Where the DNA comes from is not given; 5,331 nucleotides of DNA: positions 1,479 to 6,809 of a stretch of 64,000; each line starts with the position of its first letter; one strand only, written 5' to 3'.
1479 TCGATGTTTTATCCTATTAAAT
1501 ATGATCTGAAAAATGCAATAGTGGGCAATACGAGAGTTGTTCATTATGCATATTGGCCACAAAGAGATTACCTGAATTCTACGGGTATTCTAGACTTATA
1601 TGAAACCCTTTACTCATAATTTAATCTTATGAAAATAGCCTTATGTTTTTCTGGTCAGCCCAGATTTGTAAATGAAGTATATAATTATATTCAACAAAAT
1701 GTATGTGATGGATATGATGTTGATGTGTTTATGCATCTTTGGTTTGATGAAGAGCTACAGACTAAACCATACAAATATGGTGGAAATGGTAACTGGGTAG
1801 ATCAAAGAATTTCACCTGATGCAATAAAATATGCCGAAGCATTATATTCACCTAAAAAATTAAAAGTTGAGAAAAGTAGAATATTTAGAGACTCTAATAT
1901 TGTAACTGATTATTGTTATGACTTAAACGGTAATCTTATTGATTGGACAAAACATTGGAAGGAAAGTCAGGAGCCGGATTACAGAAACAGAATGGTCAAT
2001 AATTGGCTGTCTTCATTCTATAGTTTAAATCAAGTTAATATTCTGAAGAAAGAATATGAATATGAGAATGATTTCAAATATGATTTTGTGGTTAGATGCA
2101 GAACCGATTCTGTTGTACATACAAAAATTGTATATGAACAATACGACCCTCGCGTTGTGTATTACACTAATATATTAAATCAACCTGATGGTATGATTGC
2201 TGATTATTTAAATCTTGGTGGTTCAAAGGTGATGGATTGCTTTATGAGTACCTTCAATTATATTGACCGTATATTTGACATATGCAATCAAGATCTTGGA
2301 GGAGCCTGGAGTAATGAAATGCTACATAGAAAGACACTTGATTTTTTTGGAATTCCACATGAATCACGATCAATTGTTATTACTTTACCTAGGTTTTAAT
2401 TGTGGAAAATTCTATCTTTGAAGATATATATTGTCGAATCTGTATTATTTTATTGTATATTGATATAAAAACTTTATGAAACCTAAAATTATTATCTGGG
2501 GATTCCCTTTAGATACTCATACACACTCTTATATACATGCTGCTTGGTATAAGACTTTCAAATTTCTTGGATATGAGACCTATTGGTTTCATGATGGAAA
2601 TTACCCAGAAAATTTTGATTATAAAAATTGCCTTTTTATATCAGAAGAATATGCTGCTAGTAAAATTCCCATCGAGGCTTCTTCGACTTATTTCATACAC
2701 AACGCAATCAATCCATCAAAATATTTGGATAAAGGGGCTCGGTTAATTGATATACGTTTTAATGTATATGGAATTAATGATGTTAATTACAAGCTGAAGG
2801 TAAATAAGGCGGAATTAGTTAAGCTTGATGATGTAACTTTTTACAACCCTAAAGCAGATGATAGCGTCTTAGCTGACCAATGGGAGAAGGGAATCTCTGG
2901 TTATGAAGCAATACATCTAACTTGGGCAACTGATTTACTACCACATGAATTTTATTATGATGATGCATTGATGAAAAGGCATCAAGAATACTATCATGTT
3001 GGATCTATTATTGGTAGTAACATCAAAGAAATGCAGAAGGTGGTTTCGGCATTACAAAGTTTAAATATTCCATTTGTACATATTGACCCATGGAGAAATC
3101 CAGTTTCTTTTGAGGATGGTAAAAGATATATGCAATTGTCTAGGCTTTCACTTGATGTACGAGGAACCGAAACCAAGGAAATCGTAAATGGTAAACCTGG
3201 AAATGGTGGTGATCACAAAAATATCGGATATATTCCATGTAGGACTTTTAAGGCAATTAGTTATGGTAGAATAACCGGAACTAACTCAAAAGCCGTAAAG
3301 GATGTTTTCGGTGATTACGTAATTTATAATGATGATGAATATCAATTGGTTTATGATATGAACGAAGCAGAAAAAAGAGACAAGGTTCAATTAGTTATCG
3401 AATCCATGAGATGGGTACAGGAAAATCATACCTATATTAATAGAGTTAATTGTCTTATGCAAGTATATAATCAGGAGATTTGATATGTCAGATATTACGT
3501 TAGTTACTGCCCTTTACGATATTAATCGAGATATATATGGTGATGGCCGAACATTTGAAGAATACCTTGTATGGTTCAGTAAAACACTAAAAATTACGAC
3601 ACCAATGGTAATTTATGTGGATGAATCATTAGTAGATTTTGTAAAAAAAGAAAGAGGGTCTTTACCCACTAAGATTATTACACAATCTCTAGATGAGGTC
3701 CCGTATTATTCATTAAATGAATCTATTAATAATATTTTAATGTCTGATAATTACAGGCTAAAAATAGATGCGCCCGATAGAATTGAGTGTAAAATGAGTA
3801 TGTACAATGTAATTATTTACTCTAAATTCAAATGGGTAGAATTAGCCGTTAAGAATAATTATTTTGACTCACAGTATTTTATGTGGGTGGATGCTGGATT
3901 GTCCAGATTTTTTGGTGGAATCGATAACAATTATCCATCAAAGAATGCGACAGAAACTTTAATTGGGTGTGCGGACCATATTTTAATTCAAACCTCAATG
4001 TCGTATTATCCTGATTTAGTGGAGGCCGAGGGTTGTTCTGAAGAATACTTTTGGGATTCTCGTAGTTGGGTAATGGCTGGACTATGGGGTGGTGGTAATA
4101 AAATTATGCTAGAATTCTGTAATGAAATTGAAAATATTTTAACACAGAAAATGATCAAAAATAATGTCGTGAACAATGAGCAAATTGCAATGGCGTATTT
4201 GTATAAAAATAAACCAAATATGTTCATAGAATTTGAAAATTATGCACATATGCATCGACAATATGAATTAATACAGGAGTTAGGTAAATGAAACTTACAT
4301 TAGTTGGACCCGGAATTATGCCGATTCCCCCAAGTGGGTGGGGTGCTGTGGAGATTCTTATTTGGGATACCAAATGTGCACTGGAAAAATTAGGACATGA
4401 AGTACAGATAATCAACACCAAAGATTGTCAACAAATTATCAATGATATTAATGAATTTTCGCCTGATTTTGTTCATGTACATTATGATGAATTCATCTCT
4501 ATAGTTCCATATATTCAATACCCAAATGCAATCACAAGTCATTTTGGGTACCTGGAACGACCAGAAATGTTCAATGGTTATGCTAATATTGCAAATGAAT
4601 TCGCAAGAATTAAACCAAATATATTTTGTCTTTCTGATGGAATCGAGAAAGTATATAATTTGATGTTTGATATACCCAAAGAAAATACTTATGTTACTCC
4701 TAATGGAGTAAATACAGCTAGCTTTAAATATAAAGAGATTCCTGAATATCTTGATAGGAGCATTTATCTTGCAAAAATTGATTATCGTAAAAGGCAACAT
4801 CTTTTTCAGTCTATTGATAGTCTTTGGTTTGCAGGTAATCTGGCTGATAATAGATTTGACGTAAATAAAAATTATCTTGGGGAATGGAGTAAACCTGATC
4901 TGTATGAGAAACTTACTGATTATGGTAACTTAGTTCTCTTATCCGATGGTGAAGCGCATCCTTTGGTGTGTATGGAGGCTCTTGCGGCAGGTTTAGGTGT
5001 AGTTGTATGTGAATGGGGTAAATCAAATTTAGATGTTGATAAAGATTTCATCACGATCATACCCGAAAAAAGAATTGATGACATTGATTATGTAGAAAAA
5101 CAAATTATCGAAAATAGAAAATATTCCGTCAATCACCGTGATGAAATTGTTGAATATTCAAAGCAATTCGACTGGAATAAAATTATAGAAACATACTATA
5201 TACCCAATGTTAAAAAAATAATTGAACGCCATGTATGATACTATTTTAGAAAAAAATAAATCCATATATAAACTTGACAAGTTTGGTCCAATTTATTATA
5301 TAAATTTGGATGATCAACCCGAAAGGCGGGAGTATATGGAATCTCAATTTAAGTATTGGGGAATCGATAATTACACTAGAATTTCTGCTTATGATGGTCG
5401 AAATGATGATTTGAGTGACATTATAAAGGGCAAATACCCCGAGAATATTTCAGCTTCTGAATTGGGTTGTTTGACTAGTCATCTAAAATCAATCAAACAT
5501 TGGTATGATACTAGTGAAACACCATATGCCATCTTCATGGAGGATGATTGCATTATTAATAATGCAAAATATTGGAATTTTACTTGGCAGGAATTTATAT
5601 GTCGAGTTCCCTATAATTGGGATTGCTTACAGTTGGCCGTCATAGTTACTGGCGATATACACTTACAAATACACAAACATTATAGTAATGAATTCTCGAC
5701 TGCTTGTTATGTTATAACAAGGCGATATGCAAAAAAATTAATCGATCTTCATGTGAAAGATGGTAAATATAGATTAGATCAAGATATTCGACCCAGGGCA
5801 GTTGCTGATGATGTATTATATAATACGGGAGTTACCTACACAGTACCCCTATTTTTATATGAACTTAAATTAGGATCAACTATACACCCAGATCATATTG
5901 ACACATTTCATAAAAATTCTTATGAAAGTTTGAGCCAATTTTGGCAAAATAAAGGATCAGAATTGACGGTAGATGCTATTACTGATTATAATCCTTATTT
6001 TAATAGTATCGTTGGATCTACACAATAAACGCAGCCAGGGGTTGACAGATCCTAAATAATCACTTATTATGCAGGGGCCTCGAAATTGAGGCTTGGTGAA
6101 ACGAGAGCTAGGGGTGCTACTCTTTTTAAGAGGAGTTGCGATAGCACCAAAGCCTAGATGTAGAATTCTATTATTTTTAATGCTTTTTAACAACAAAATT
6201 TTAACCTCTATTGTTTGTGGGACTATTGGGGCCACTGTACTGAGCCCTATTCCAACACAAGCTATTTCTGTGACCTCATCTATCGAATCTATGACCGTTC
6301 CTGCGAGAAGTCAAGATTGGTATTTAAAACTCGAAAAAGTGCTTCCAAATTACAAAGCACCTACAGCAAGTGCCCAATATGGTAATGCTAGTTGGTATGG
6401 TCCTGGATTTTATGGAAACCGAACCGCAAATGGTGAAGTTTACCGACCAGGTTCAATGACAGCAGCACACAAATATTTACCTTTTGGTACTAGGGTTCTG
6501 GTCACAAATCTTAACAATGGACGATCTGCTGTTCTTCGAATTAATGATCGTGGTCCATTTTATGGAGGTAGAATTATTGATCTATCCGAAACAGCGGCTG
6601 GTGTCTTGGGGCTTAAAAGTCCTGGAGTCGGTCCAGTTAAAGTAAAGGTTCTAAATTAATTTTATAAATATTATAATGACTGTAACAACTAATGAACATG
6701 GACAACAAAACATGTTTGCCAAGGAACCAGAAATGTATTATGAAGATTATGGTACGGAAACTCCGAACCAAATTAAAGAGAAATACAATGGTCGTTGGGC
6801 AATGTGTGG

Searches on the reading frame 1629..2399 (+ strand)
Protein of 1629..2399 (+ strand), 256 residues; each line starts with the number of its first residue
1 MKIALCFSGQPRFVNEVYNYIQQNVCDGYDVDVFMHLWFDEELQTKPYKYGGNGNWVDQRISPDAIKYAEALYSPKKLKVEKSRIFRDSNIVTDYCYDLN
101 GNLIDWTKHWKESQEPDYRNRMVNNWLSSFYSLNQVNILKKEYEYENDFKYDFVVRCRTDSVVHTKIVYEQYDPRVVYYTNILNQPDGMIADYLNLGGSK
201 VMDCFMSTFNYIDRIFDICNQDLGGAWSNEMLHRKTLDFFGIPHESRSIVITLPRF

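Call 83: search_protein_families(library=pfam, proteins=[window:1629-2399:+], max_evalue=0.001)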
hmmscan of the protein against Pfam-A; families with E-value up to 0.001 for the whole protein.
window:1629-2399:+ (256 aa): 1 family
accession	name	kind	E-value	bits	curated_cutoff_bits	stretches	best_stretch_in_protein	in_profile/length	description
PF25072.1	DUF7796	-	0.00058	19.3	27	0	139-213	105-177/346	Domain of unknown function (DUF7796)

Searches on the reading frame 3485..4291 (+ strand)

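Call 83: search_protein_families(library=pfam, proteins=[window:3485-4291:+], max_evalue=0.001)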
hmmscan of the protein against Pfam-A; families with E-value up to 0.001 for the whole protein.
window:3485-4291:+ (268 aa): 1 family
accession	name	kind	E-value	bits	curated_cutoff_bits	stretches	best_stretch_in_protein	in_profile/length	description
PF09612.15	HtrL_YibB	-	3.3e-16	60.1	24.1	1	2-247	1-251/267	Bacterial protein of unknown function (HtrL_YibB)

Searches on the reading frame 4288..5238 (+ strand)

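Call 83: search_protein_families(library=pfam, proteins=[window:4288-5238:+], max_evalue=0.001)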
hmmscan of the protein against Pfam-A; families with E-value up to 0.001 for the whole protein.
window:4288-5238:+ (316 aa): 2 families
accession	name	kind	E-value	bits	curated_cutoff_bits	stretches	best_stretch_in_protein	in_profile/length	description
PF13439.12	Glyco_transf_4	-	4.6e-06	27.2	28.5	1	50-144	64-169/170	Glycosyltransferase Family 4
PF00534.26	Glycos_transf_1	-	0.00015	21.8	26.4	1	196-293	77-171/172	Glycosyl transferases group 1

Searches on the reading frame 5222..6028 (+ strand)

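Call 83: search_protein_families(library=pfam, proteins=[window:5222-6028:+], max_evalue=0.001)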
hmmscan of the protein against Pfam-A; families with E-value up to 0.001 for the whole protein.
window:5222-6028:+ (268 aa): 1 family
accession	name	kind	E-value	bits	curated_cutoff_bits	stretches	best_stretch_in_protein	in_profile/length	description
PF01755.23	Glyco_transf_25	-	1.5e-14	54.8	24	1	23-177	3-188/199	Glycosyltransferase family 25 (LPS biosynthesis protein)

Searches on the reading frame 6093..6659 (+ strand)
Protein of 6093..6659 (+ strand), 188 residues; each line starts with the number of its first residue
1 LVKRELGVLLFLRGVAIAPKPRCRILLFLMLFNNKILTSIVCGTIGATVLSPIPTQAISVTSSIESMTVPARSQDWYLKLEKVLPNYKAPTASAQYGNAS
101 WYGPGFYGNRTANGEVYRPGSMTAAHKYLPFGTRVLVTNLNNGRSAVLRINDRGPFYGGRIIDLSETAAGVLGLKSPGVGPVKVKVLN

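Call 83: search_protein_families(library=pfam, proteins=[window:6093-6659:+], max_evalue=0.001)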
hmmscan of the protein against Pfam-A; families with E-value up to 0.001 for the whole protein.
window:6093-6659:+ (188 aa): 1 family
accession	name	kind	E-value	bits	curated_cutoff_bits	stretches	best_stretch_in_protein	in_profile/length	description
PF03330.24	DPBB_1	-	3.1e-24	85.4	28.8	1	96-184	3-83/83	Lytic transglycolase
